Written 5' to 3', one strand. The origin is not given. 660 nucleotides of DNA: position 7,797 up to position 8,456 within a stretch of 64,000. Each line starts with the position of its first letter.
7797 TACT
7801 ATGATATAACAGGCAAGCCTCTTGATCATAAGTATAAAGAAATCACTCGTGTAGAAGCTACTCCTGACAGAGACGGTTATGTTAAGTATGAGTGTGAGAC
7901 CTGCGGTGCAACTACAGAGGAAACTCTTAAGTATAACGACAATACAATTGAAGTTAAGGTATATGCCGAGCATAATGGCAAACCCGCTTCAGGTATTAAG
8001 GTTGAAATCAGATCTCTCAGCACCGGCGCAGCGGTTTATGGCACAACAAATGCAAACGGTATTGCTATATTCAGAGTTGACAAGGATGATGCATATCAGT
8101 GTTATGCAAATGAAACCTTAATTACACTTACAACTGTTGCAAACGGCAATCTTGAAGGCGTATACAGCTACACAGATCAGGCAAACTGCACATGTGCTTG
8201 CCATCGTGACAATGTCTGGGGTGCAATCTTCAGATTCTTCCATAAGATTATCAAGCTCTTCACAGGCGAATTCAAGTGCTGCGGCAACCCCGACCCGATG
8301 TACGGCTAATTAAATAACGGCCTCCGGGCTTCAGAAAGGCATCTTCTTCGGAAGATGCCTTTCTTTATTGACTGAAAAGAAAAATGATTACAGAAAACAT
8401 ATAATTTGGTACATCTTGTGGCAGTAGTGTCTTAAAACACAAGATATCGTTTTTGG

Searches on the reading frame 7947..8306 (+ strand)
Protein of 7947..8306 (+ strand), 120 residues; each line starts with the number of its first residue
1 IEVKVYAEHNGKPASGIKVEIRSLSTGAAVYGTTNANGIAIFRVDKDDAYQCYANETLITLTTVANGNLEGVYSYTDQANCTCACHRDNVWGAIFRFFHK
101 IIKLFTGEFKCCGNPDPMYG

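Call 53: search_protein_families(library=pfam, proteins=[window:7947-8306:+], max_evalue=0.05)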
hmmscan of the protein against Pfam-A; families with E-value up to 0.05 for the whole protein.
window:7947-8306:+ (120 aa): 5 families
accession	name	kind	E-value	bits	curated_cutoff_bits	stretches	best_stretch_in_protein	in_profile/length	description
PF13620.12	CarboxypepD_reg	-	0.00076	20.2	32.3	1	1-52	2-52/82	Carboxypeptidase regulatory-like domain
PF11974.14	bMG3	-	0.0043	17.4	34.9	1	3-45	17-59/103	Bacterial alpha-2-macroglobulin MG3 domain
PF10670.15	DUF4198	-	0.0044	17.6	34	1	9-47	155-198/209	Domain of unknown function (DUF4198)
PF02369.22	Big_1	-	0.016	15.7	34.9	1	9-49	28-71/93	Bacterial Ig-like domain (group 1)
PF17789.7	MG4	-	0.036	14.7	24.7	1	8-48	24-64/95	Macroglobulin domain MG4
